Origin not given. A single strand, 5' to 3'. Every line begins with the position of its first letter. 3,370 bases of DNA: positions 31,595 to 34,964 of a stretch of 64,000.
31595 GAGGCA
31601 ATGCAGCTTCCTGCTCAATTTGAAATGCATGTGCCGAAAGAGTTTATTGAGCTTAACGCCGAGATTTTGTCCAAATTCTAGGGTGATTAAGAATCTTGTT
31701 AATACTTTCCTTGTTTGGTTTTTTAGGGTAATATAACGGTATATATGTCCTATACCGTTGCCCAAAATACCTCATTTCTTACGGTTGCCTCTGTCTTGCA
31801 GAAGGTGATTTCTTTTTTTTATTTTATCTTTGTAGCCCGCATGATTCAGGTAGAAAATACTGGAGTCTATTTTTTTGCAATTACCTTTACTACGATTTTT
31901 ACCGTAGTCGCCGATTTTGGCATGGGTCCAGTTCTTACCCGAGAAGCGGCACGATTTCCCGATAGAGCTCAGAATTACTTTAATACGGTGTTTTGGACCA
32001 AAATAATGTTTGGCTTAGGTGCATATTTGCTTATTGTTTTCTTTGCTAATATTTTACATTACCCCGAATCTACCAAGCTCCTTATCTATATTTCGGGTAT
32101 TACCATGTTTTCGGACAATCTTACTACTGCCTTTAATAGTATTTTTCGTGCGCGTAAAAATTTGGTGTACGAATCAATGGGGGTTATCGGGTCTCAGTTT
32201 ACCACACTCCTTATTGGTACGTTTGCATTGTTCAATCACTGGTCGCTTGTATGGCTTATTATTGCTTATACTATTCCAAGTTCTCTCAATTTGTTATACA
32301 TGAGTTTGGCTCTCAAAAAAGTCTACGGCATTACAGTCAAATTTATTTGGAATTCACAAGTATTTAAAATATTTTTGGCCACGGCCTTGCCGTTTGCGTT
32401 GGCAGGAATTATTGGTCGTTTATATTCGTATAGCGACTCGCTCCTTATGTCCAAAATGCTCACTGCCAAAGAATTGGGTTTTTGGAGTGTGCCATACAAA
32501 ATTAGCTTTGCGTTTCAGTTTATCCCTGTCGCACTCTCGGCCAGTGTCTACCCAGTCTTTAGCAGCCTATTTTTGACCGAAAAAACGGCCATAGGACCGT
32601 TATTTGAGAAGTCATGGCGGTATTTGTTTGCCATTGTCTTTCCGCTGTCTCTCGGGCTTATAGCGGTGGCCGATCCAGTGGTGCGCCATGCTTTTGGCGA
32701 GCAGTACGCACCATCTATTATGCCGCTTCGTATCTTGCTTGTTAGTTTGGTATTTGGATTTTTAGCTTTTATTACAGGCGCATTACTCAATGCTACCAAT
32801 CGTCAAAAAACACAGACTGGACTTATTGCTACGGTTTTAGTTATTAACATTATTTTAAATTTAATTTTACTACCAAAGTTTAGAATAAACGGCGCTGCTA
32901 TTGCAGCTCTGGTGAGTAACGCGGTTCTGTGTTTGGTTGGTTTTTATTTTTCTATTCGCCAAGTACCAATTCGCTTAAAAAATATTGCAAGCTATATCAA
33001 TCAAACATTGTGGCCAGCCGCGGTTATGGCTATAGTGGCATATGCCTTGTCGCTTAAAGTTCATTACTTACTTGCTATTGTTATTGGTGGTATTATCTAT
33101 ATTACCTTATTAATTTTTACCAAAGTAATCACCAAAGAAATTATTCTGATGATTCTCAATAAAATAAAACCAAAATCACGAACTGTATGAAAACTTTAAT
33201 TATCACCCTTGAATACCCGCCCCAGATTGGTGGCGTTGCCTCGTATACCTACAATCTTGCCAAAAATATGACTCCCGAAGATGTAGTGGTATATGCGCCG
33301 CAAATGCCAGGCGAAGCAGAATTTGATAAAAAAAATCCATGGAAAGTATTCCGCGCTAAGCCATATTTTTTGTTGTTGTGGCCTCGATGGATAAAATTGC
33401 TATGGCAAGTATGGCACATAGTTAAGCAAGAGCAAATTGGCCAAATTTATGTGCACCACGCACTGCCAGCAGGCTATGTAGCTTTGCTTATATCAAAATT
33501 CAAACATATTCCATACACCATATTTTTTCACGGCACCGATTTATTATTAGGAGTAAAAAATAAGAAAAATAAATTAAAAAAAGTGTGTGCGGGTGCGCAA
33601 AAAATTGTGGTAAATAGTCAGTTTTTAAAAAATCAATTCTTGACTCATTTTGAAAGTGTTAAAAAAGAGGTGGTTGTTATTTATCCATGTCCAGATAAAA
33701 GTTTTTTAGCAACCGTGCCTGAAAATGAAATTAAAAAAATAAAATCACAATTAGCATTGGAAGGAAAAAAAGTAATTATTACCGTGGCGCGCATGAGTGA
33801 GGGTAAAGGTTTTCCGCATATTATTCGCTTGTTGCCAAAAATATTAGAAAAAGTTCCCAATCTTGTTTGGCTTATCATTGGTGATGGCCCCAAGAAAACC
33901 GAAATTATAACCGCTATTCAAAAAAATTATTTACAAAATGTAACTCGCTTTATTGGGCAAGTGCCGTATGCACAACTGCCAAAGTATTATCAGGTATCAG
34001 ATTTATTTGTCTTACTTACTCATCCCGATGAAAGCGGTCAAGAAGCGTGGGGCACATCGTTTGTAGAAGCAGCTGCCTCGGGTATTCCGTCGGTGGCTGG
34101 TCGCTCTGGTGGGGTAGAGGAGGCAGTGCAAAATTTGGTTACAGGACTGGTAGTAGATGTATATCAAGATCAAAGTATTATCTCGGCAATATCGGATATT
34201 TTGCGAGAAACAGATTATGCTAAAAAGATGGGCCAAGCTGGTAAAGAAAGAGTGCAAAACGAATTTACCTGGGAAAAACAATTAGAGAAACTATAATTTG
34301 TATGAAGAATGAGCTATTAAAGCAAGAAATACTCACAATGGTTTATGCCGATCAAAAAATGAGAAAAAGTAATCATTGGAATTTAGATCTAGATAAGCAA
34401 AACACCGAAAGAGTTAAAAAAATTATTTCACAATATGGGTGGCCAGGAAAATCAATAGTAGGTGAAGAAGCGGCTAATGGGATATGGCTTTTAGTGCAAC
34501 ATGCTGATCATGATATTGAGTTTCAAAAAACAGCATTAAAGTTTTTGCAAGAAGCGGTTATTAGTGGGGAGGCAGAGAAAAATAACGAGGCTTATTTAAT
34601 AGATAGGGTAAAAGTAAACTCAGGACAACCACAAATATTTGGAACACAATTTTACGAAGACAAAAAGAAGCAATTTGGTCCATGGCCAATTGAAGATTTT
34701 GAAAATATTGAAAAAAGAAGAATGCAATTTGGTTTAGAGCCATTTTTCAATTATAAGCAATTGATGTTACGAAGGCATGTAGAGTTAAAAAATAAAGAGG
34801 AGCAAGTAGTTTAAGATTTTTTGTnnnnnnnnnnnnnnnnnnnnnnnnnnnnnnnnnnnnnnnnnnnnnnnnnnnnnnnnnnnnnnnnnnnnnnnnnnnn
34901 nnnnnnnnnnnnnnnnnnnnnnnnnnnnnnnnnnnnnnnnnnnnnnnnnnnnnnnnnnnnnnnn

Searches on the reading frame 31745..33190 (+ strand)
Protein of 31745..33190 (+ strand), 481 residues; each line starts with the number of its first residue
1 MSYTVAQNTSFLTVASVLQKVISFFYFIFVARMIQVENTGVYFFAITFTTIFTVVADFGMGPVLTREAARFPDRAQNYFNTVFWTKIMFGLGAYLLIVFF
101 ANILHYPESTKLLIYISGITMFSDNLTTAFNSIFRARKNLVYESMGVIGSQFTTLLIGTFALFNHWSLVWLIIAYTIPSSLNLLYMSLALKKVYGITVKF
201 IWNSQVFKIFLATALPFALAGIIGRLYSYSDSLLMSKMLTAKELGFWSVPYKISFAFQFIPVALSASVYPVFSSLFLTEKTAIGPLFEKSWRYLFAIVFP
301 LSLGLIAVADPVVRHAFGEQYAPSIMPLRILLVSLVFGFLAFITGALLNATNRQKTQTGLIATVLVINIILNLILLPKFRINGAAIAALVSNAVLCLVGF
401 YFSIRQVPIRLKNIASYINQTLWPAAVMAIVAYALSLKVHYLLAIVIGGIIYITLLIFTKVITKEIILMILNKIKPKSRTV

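Call 14: search_protein_families(library=pfam, proteins=[window:31745-33190:+], max_evalue=0.0001)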
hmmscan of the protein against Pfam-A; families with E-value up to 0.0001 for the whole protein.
window:31745-33190:+ (481 aa): 3 families
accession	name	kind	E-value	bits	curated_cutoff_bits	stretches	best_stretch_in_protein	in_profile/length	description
PF01943.22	Polysacc_synt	-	3.4e-26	92.7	28.2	1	5-275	1-273/274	Polysaccharide biosynthesis protein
PF13440.11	Polysacc_synt_3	-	8.1e-24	84.8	23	1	30-325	2-292/293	Polysaccharide biosynthesis protein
PF03023.19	MurJ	-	4.4e-06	26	27.4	1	62-441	39-440/451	Lipid II flippase MurJ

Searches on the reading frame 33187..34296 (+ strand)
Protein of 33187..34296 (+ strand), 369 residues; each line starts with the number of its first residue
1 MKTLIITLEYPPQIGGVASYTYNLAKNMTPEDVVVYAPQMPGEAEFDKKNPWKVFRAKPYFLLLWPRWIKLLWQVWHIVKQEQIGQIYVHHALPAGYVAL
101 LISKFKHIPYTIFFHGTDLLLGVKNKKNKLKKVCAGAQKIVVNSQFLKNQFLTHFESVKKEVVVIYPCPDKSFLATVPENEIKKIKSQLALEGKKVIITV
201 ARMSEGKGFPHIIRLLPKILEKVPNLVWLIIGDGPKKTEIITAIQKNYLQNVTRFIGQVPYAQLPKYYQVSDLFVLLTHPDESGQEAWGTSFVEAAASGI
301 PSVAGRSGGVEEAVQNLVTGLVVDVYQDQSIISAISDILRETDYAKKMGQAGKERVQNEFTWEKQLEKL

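Call 14: search_protein_families(library=pfam, proteins=[window:33187-34296:+], max_evalue=0.0001)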
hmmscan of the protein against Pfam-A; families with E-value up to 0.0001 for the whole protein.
window:33187-34296:+ (369 aa): 7 families
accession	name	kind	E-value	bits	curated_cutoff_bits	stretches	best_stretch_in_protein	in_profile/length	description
PF00534.26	Glycos_transf_1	-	2.8e-35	121.8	26.4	1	184-355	4-172/172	Glycosyl transferases group 1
PF13692.12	Glyco_trans_1_4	-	7.5e-22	78.6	27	1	195-340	2-141/142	Glycosyl transferases group 1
PF13439.12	Glyco_transf_4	-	4e-19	69.7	28.5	1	14-168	1-165/170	Glycosyltransferase Family 4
PF13524.12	Glyco_trans_1_2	-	3.1e-11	43.9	25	1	224-369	13-142/144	Glycosyl transferase-like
PF13579.12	Glyco_trans_4_4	-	3.9e-09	37.5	29.7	1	15-166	1-156/158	Glycosyl transferase 4-like domain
PF20706.3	GT4-conflict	-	3.9e-05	23.2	26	1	126-369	136-385/385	Family 4 Glycosyltransferase in conflict systems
PF13477.12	Glyco_trans_4_2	-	5.1e-05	23.9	23.4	1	68-144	60-139/139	Glycosyl transferase 4-like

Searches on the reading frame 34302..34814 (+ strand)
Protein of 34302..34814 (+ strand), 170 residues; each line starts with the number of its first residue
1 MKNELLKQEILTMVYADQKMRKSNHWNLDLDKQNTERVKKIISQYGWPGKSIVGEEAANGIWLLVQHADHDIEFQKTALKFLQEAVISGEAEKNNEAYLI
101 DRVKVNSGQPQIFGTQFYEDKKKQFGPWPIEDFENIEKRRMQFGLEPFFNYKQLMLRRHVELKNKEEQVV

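Call 14: search_protein_families(library=pfam, proteins=[window:34302-34814:+], max_evalue=0.0001)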
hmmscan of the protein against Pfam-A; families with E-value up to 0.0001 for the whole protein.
window:34302-34814:+ (170 aa): 1 family
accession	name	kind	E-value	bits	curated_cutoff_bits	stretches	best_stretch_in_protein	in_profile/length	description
PF20329.3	DUF6624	-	8.7e-23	81.1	27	1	29-155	39-164/173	Family of unknown function (DUF6624)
